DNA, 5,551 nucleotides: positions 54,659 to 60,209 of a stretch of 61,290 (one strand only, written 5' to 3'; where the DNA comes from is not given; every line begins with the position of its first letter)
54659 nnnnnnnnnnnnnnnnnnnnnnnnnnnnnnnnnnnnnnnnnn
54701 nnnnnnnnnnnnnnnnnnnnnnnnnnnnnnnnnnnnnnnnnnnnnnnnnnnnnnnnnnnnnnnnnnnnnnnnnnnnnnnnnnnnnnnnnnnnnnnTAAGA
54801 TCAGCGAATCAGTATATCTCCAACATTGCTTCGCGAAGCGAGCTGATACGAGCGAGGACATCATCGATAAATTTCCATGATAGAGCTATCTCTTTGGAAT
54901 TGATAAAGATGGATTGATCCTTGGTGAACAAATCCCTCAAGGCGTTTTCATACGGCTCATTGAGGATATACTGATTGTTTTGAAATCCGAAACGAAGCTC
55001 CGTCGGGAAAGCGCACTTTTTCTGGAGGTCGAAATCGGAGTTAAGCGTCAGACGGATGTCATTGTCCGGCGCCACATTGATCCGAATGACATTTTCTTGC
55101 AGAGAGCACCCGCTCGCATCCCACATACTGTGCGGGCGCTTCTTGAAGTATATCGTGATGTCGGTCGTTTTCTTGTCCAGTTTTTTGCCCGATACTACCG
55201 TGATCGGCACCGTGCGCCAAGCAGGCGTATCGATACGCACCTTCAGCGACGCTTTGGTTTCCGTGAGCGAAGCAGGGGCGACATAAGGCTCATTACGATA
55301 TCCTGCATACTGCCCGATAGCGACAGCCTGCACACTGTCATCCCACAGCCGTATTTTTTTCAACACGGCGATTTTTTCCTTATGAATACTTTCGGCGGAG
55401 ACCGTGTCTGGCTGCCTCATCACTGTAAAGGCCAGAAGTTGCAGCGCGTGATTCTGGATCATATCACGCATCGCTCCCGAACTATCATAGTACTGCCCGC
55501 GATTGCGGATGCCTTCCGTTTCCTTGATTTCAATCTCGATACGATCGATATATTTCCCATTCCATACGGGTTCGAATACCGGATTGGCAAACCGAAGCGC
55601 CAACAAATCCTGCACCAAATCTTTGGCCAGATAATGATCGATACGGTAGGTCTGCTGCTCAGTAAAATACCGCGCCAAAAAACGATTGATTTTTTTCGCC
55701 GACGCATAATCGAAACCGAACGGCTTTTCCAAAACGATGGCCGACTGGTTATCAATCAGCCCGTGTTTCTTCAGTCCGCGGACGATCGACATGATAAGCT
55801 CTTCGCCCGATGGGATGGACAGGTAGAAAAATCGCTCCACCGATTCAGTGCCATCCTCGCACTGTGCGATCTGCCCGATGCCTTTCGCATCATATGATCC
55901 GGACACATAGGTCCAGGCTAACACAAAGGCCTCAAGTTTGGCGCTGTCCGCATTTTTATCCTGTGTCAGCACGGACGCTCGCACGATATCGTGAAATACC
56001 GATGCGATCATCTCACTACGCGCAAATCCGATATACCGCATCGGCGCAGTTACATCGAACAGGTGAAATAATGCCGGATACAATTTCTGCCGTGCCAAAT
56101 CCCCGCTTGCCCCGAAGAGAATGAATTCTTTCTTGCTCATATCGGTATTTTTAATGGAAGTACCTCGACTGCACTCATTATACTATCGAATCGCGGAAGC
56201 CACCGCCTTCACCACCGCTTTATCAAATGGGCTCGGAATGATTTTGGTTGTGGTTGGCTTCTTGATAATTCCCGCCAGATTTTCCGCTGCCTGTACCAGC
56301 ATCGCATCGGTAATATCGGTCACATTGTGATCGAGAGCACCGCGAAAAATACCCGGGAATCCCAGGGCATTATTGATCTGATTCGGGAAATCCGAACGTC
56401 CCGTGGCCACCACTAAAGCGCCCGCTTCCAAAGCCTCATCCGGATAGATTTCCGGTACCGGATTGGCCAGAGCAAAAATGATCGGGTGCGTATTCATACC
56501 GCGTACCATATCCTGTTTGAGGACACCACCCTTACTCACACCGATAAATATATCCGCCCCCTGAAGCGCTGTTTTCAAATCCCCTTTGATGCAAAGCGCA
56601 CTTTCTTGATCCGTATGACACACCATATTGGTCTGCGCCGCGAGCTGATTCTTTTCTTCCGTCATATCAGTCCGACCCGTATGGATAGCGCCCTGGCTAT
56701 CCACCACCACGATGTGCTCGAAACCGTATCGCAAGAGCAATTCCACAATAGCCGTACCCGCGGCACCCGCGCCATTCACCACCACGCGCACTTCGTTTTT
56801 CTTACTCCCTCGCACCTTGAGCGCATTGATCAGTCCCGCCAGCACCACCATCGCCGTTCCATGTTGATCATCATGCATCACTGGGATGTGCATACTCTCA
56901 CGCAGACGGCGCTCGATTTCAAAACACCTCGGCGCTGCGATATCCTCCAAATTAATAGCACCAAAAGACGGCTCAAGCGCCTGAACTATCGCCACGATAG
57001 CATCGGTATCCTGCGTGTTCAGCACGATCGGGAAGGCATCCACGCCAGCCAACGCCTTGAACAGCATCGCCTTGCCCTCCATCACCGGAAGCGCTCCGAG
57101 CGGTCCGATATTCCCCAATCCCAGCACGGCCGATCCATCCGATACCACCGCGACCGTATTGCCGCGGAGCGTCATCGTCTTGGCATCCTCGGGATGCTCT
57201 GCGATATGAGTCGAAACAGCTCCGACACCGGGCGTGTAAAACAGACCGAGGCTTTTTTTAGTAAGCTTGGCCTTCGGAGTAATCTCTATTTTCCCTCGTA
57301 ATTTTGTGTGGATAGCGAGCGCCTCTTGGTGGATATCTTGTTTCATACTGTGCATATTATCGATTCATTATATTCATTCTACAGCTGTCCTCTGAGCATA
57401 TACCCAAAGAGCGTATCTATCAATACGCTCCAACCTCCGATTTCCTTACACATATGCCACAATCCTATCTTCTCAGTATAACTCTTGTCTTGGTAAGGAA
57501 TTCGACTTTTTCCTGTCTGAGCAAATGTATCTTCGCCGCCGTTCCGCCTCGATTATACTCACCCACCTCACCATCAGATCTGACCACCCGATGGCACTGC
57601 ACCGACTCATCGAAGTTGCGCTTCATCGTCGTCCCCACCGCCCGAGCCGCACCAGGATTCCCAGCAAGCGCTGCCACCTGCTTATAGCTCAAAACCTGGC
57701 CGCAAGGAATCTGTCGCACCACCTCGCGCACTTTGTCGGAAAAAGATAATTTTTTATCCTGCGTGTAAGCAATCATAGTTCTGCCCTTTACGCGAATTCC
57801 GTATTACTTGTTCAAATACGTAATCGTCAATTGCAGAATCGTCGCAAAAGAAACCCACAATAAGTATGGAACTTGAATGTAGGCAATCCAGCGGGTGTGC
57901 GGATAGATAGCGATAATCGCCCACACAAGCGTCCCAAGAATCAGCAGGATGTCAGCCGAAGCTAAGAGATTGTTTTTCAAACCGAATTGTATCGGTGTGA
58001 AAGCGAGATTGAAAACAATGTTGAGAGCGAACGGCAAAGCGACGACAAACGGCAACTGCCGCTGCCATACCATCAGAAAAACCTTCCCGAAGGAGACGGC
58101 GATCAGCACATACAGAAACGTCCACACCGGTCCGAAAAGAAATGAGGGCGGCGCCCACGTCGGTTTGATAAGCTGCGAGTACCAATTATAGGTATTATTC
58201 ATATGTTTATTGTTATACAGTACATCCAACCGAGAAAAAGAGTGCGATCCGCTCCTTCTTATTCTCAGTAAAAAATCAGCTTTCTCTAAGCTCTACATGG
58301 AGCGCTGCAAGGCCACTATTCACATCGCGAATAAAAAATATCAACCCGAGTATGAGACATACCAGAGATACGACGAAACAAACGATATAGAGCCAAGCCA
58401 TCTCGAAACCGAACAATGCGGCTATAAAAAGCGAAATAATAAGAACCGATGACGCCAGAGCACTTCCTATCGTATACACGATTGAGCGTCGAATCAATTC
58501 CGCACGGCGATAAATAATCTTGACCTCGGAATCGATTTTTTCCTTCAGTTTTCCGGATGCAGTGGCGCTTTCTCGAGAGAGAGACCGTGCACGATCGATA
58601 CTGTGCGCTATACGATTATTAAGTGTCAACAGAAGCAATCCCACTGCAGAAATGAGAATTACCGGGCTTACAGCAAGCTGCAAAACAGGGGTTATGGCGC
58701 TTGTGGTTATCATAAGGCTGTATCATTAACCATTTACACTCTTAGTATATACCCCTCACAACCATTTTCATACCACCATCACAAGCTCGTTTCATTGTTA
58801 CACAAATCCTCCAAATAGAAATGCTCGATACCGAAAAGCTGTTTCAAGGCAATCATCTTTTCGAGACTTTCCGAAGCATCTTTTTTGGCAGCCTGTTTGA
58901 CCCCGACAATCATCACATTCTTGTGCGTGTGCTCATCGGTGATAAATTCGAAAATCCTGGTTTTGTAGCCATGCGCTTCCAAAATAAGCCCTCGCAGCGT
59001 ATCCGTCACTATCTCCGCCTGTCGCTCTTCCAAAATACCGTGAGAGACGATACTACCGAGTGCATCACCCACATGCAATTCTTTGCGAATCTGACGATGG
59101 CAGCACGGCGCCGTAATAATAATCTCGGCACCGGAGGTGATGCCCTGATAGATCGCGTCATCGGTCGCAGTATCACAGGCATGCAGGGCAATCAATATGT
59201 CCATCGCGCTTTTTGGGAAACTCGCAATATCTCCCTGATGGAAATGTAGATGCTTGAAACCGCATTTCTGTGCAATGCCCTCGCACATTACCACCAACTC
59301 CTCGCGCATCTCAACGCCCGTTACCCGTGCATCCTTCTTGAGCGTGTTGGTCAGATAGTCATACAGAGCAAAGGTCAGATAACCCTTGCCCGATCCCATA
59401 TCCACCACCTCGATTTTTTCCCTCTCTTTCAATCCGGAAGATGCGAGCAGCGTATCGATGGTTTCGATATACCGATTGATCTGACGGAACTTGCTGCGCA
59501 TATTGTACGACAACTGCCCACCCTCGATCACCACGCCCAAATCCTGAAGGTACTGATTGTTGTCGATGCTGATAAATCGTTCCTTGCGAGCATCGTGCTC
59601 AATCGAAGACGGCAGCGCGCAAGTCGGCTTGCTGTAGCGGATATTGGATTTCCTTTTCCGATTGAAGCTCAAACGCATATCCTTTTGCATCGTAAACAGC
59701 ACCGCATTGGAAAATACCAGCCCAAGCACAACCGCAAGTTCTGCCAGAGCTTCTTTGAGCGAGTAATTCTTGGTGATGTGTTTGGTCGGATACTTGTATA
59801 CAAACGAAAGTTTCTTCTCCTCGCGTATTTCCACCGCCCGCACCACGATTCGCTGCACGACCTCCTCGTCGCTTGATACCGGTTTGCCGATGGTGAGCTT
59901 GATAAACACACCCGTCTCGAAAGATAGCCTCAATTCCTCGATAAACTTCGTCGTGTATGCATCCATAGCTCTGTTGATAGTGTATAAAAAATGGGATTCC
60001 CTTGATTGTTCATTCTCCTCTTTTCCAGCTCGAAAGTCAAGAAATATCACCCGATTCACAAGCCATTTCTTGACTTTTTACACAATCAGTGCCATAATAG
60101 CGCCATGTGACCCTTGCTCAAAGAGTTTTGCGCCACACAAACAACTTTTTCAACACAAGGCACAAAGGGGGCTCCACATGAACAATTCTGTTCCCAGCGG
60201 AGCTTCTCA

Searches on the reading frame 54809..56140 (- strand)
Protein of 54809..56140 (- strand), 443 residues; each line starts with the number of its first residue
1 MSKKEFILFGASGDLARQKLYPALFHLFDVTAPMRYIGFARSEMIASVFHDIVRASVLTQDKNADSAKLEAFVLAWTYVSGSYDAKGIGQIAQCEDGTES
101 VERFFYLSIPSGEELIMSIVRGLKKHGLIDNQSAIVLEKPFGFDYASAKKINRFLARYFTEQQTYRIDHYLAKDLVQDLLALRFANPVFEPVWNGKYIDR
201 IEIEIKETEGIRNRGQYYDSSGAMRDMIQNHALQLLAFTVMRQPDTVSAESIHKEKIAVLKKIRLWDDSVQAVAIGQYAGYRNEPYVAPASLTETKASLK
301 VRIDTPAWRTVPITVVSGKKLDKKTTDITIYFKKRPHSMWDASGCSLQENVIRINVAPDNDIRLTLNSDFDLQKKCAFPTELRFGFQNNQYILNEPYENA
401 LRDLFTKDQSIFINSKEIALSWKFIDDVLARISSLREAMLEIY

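Call 97: search_protein_families(library=pfam, max_evalue=0.00001, proteins=[window:54809-56140:-])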
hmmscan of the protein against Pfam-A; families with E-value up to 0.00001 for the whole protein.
window:54809-56140:- (443 aa): 2 families
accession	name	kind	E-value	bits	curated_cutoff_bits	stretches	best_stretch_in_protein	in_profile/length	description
PF02781.21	G6PD_C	-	4e-72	243.2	27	1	180-434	1-268/296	Glucose-6-phosphate dehydrogenase, C-terminal domain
PF00479.28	G6PD_N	-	6.3e-39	134.9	22.1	1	7-177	1-182/183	Glucose-6-phosphate dehydrogenase, NAD binding domain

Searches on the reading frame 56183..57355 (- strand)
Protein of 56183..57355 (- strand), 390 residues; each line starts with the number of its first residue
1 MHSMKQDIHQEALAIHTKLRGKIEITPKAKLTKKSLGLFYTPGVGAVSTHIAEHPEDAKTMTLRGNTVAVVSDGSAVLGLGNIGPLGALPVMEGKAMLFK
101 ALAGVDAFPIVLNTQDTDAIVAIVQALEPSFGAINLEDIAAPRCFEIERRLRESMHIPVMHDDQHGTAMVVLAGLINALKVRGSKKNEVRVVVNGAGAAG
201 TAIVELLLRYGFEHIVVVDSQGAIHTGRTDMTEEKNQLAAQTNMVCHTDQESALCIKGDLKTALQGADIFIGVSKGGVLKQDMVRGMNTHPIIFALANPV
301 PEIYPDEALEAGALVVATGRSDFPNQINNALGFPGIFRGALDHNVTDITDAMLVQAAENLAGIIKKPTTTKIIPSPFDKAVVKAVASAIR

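Call 97: search_protein_families(library=pfam, max_evalue=0.00001, proteins=[window:56183-57355:-])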
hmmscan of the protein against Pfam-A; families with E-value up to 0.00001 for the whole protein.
window:56183-57355:- (390 aa): 2 families
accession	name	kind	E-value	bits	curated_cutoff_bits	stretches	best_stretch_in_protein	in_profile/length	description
PF00390.24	malic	-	6.8e-29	101.4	23.1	1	22-152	3-182/182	Malic enzyme, N-terminal domain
PF03949.21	Malic_M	-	1.8e-25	90.2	23.5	1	166-374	3-237/258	Malic enzyme, NAD binding domain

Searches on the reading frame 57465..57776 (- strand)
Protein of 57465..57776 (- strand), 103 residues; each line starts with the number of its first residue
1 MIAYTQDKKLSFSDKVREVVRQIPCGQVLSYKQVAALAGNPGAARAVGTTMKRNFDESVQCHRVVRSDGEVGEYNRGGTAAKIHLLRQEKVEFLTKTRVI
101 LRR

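Call 97: search_protein_families(library=pfam, max_evalue=0.00001, proteins=[window:57465-57776:-])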
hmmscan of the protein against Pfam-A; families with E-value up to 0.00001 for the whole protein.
window:57465-57776:- (103 aa): 1 family
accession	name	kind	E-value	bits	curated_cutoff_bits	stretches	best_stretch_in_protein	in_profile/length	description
PF01035.26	DNA_binding_1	-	1.8e-26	92.2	27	1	12-91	2-81/81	6-O-methylguanine DNA methyltransferase, DNA binding domain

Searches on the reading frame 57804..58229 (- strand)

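Call 97: search_protein_families(library=pfam, max_evalue=0.00001, proteins=[window:57804-58229:-])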
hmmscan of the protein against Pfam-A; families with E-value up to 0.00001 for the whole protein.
window:57804-58229:- (141 aa): 1 family
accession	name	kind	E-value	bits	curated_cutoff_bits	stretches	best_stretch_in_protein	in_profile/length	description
PF03073.20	TspO_MBR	-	3.7e-29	101.8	24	1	11-138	18-144/145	TspO/MBR family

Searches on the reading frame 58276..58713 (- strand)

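Call 97: search_protein_families(library=pfam, max_evalue=0.00001, proteins=[window:58276-58713:-])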
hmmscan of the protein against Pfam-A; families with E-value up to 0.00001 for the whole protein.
window:58276-58713:- (145 aa): 1 family
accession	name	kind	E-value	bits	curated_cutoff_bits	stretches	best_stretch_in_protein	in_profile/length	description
PF11026.13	DUF2721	-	2.4e-30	105.5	28.3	1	14-139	1-128/129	Protein of unknown function (DUF2721)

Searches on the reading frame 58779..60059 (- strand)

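Call 97: search_protein_families(library=pfam, max_evalue=0.00001, proteins=[window:58779-60059:-])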
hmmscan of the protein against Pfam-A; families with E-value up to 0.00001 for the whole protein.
window:58779-60059:- (426 aa): 3 families
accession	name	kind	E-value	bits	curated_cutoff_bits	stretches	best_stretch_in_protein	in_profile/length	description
PF13679.12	Methyltransf_32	-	1.3e-39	135.9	27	1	190-326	2-142/143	Methyltransferase domain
PF13847.12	Methyltransf_31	-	2e-14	53.9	27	1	214-316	3-110/145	Methyltransferase domain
PF13649.12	Methyltransf_25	-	1.1e-06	29.6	27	1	218-300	1-79/97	Methyltransferase domain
